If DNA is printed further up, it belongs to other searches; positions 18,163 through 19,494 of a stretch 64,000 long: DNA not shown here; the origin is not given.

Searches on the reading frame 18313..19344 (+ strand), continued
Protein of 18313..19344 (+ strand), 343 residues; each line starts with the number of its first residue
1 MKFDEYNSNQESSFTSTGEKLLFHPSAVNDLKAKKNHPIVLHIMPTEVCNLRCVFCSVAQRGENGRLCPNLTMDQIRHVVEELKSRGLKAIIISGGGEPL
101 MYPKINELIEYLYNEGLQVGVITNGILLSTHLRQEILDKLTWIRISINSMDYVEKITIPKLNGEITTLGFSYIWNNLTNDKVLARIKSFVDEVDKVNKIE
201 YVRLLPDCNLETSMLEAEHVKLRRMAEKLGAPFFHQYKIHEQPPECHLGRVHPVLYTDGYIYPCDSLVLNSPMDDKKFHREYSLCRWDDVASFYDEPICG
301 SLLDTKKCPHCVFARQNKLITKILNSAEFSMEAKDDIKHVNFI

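Call 82: search_protein_families(library=pfam, proteins=[L048:4661-4996:+, L048:6576-7301:+, L048:7298-7837:+, L048:7834-9321:+, L048:2153-3295:+, L048:9260-9778:+, L048:9806-10183:+, L048:10190-10951:+, L048:1803-2123:+], max_evalue=0.05)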
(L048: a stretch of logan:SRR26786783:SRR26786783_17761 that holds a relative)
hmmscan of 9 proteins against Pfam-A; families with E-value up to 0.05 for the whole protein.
L048:4661-4996:+ (111 aa): 0 families

L048:6576-7301:+ (241 aa): 1 family
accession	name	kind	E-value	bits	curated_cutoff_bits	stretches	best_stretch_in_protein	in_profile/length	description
PF13704.12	Glyco_tranf_2_4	-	1.3e-06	29.3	27.5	1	13-99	2-89/98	Glycosyl transferase family 2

L048:7298-7837:+ (179 aa): 3 families
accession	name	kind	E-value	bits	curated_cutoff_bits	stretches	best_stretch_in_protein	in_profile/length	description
PF13578.12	Methyltransf_24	-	2e-08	35.5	26.3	1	36-131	2-105/105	Methyltransferase domain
PF01596.23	Methyltransf_3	-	0.015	15.1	22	1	30-123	44-147/204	O-methyltransferase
PF00205.28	TPP_enzyme_M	-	0.021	15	30.4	1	46-135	5-95/137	Thiamine pyrophosphate enzyme, central domain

L048:7834-9321:+ (495 aa): 3 families
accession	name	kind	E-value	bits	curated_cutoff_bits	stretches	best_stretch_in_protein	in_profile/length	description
PF03452.20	Anp1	-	9.9e-05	22.3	28.8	1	245-309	113-174/263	Anp1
PF00535.33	Glycos_transf_2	-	0.00016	22.1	23.3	0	44-91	63-110/168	Glycosyl transferase family 2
PF13641.12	Glyco_tranf_2_3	-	0.00092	19.7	27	0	269-412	83-208/230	Glycosyltransferase like family 2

L048:2153-3295:+ (380 aa): 0 families

L048:9260-9778:+ (172 aa): 1 family
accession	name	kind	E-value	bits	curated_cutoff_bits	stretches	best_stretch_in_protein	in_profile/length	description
PF24175.2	SU10_adaptor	-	5.7e-07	30.6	27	1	1-137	40-172/194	SU10 adaptor protein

L048:9806-10183:+ (125 aa): 0 families

L048:10190-10951:+ (253 aa): 0 families

L048:1803-2123:+ (106 aa): 0 families

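Call 85: find_related_loci(query=A4, collection=viral_contigs, flank=8000)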
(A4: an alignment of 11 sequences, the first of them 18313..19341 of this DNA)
Query A4 (343 aa) in viral_contigs; peptide patterns used: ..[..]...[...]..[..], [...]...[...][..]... (x = any residue, [..] = any of these).
328 stretches matched a pattern; 173 encode a relative of the query (tblastn E <= 1e-3); the best 80 are kept; 80 distinct loci.
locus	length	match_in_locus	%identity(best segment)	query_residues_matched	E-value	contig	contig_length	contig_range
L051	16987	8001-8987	57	10-343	2e-127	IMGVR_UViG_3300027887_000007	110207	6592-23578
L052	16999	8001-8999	50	9-343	1e-102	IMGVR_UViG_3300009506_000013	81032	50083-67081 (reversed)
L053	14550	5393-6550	37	9-343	1e-68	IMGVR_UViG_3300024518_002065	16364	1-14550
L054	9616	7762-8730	40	3-343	5e-68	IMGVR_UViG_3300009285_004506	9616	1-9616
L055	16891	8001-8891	39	12-325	1e-65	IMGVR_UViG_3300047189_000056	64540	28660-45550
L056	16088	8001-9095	35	13-343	9e-65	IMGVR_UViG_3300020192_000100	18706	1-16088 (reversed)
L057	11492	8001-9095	35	13-343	9e-65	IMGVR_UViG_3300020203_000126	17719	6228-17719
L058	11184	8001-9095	35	13-343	9e-65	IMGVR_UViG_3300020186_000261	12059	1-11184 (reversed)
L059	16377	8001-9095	35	13-343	9e-65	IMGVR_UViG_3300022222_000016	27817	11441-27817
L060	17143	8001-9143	35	13-343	3e-64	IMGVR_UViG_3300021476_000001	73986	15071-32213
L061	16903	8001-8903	39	14-328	6e-64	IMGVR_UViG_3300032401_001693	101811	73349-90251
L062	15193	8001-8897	37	14-325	1e-63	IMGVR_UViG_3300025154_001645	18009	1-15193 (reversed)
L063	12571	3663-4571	37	12-328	3e-63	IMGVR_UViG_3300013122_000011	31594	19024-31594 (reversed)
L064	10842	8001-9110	35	14-342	3e-63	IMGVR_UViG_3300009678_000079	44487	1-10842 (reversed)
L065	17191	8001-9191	33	13-343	5e-63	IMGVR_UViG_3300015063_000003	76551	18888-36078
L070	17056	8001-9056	38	8-343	9e-61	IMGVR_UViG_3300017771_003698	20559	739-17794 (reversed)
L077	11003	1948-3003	36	8-343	2e-57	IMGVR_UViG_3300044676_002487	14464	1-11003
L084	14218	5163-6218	35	8-343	5e-56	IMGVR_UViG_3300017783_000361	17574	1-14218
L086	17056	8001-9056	35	8-343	1e-55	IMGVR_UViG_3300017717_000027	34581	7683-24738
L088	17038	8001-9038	36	14-343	2e-55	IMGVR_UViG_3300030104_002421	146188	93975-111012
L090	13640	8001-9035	36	14-342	3e-55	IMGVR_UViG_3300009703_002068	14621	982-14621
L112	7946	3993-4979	34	10-325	9e-52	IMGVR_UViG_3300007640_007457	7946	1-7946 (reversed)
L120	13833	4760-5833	33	2-343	1e-50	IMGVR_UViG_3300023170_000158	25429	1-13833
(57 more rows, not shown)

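Call 88: search_protein_families(library=pfam, proteins=[L120:6459-7646:+, L112:1815-2639:+, L090:6964-7698:+, L086:3607-4710:+, L088:5256-5906:+, L084:8437-9210:+, L058:6629-7378:+, L077:7134-7772:+, L070:48-2291:+, L086:9768-11300:+], max_evalue=0.01)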
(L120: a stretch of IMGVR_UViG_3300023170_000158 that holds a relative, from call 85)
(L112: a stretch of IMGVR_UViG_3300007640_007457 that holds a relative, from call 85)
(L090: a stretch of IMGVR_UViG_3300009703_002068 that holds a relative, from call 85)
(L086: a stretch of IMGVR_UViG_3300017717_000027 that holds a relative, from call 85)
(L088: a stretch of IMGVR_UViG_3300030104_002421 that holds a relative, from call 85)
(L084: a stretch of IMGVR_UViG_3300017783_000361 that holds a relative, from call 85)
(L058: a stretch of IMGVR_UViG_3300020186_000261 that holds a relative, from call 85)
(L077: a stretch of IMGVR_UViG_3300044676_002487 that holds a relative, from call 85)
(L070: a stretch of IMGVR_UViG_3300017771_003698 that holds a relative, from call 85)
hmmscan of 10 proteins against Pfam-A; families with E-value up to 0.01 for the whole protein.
L120:6459-7646:+ (395 aa): 6 families
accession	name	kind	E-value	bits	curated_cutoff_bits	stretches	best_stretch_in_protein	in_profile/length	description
PF00984.24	UDPG_MGDP_dh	-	1.8e-17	63.7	25.4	1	184-276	2-91/94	UDP-glucose/GDP-mannose dehydrogenase family, central domain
PF03721.20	UDPG_MGDP_dh_N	-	2.3e-14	53.9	27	1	36-158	63-182/187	UDP-glucose/GDP-mannose dehydrogenase family, NAD binding domain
PF03446.21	NAD_binding_2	-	0.00027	21.4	21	1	2-62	1-68/161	NAD binding domain of 6-phosphogluconate dehydrogenase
PF02826.25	2-Hacid_dh_C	-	0.0013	18.6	25.1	1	2-59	38-101/178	D-isomer specific 2-hydroxyacid dehydrogenase, NAD binding domain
PF03807.23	F420_oxidored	-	0.0033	18.4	21.6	0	2-61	1-71/94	NADP oxidoreductase coenzyme F420-dependent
PF00148.24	Oxidored_nitro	-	0.0079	15.5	28.6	0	86-116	64-93/399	Nitrogenase component 1 type Oxidoreductase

L112:1815-2639:+ (274 aa): 0 families

L090:6964-7698:+ (244 aa): 0 families

L086:3607-4710:+ (367 aa): 1 family
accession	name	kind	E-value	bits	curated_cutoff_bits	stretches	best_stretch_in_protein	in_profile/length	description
PF00268.27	Ribonuc_red_sm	-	2.5e-57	194.8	33.6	1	31-323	6-281/281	Ribonucleotide reductase, small chain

L088:5256-5906:+ (216 aa): 0 families

L084:8437-9210:+ (257 aa): 3 families
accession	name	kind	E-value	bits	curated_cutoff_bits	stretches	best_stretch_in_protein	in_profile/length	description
PF02540.23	NAD_synthase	-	9.1e-51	172.8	21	1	10-246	2-240/242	NAD synthase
PF03054.22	tRNA_Me_trans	-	2.9e-05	24.2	20.6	1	28-68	2-43/202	tRNA methyl transferase HUP domain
PF06508.19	QueC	-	0.0046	16.9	22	0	30-89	3-61/210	Queuosine biosynthesis protein QueC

L058:6629-7378:+ (249 aa): 2 families
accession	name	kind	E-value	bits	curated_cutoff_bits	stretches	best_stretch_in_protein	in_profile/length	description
PF00535.33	Glycos_transf_2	-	2.3e-08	34.6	23.3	1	43-94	37-93/168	Glycosyl transferase family 2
PF13704.12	Glyco_tranf_2_4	-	0.0084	17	27.5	0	43-90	29-82/98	Glycosyl transferase family 2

L077:7134-7772:+ (212 aa): 1 family
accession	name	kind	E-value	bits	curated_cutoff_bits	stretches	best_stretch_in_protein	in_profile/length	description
PF13759.12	2OG-FeII_Oxy_5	-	1.1e-05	26.2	27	1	101-208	5-101/101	Putative 2OG-Fe(II) oxygenase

L070:48-2291:+ (747 aa): 3 families
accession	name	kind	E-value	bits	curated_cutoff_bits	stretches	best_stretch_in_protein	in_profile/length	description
PF02867.20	Ribonuc_red_lgC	-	4.5e-134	448.4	23.9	1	200-702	1-522/523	Ribonucleotide reductase, barrel domain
PF00317.26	Ribonuc_red_lgN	-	3e-17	62.9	28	1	119-196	2-76/77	Ribonucleotide reductase, all-alpha domain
PF03477.21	ATP-cone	-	0.0002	22.3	25.8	1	15-67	40-87/88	ATP cone domain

L086:9768-11300:+ (510 aa): 3 families
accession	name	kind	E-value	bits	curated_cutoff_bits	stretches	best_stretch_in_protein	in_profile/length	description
PF16861.10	Carbam_trans_C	-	1e-48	165.6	27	1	345-509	2-169/170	Carbamoyltransferase C-terminus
PF02543.21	Carbam_trans_N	-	7.7e-41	141.1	24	1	3-309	2-346/346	Carbamoyltransferase N-terminus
PF00814.31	TsaD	-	0.00025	21.3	24.8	0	44-304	36-261/264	tRNA N6-adenosine threonylcarbamoyltransferase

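Call 89: search_dna_similar(query=window:18313-19341:+, collection=phages, mode=protein, max_evalue=1e-10, max_rows=40)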
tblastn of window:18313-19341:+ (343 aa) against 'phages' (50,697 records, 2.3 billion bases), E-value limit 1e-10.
Records with a match: 5; places in all: 5; records where one place covers at least 80% of the query: 3.
Best place of each record, by identity: <60% 5.
By first word of the organism name: Pelagibacter 2; uncultured 2; Synechococcus 1.
By host as written in the record: Candidatus Pelagibacter ubique HTCC1062 2; - 2; Synechococcus sp. MIT S9220 1.
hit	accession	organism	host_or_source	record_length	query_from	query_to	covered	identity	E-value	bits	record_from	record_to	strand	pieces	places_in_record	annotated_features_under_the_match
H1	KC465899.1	Pelagibacter phage HTVC008M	Candidatus Pelagibacter ubique HTCC1062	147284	8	343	98%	35.8%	3e-55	199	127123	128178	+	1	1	hypothetical protein | methyltransferase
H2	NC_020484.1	Pelagibacter phage HTVC008M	Candidatus Pelagibacter ubique HTCC1062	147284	8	343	98%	35.8%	3e-55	199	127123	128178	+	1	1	hypothetical protein | methyltransferase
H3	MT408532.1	Synechococcus phage SynMITS9220M01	Synechococcus sp. MIT S9220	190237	13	328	92%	24.2%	5e-25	112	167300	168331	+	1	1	hypothetical protein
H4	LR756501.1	uncultured phage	metagenomic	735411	38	148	32%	33.0%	5e-13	76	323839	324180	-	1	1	record has no annotation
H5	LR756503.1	uncultured phage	metagenomic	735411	38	148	32%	33.0%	5e-13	76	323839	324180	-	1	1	record has no annotation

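Call 90: get_annotated_region(hit=H2, flank=9000)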
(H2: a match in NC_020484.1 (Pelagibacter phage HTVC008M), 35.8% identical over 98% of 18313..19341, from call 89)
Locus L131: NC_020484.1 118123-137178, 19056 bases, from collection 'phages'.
description: Pelagibacter phage HTVC008M, complete genome.
organism: Pelagibacter phage HTVC008M (NCBI taxid 1283076)
taxonomy: Viruses; Duplodnaviria; Heunggongvirae; Uroviricota; Caudoviricetes; Kyanoviridae
host: Candidatus Pelagibacter ubique HTCC1062; source: -; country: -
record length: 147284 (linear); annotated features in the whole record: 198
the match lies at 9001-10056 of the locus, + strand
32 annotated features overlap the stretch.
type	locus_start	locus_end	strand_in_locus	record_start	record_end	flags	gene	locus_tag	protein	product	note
CDS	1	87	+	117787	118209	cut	-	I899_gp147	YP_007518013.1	hypothetical protein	-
CDS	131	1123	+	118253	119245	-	-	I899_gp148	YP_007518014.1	DNA primase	-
CDS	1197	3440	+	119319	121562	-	-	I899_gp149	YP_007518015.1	ribonucleotide reductase large subunit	-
CDS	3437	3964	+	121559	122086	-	-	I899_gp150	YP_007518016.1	hypothetical protein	-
CDS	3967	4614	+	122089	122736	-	-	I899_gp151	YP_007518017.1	ferredoxin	phosphoribosylaminoimidazole synthetase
CDS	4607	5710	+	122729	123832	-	-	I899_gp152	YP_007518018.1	ribonucleoside diphosphate reductase small subunit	-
CDS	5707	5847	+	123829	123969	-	-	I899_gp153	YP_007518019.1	hypothetical protein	-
CDS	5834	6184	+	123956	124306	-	-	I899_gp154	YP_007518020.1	hypothetical protein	-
CDS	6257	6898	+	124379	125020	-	-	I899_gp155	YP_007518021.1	hypothetical protein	-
CDS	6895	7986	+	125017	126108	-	-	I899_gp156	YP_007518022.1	glycosyltransferase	-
CDS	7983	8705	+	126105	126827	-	-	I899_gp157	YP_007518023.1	hypothetical protein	-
CDS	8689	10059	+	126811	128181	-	-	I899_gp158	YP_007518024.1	hypothetical protein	-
CDS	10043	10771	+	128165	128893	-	-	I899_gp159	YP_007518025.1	methyltransferase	-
CDS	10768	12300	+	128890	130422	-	-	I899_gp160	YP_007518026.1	Nol-like carbamoyltransferase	-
CDS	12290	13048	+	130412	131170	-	-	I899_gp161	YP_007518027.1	NAD synthetase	-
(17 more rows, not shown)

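Call 99: get_annotated_region(hit=H3, flank=6000)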
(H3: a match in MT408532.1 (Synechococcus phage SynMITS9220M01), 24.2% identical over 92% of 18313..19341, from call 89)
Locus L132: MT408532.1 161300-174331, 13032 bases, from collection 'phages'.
description: Synechococcus phage SynMITS9220M01, complete genome.
organism: Synechococcus phage SynMITS9220M01 (NCBI taxid 2736186)
taxonomy: Viruses; Duplodnaviria; Heunggongvirae; Uroviricota; Caudoviricetes; Kyanoviridae
host: Synechococcus sp. MIT S9220; source: seawater; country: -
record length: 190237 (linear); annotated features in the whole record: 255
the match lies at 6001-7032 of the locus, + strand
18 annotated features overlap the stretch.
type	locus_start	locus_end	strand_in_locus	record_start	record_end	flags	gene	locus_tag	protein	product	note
CDS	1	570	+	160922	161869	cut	-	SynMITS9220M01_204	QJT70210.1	D,D-heptose 7-phosphate kinase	-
CDS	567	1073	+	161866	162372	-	-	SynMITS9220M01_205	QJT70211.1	phosphoheptose isomerase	-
CDS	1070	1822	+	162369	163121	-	-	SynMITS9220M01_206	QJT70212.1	hypothetical protein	-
CDS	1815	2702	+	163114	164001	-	-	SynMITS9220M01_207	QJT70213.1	ADP-L-glycero-D-mannoheptose-6-epimerase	-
CDS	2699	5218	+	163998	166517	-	-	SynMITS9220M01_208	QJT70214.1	hypothetical protein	-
CDS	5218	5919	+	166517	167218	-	-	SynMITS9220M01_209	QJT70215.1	hypothetical protein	-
CDS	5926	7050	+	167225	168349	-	-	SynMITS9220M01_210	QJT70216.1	hypothetical protein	-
CDS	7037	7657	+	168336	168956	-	-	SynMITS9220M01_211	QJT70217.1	methyltransferase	-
CDS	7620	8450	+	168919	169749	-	-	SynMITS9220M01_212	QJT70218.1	glycosyltransferase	-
CDS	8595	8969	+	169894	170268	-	-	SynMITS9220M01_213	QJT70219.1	hypothetical protein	DUF680 domain-containing protein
CDS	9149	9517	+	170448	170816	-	-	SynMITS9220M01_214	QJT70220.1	hypothetical protein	DUF680 domain-containing protein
CDS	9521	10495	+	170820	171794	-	-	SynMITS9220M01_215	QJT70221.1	ABC-type phosphate transport system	-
CDS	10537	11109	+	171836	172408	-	-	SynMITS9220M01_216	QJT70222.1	hypothetical protein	gp214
CDS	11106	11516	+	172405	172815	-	-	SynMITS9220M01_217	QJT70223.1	hypothetical protein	-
CDS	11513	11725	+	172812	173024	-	-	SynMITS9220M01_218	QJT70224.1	hypothetical protein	-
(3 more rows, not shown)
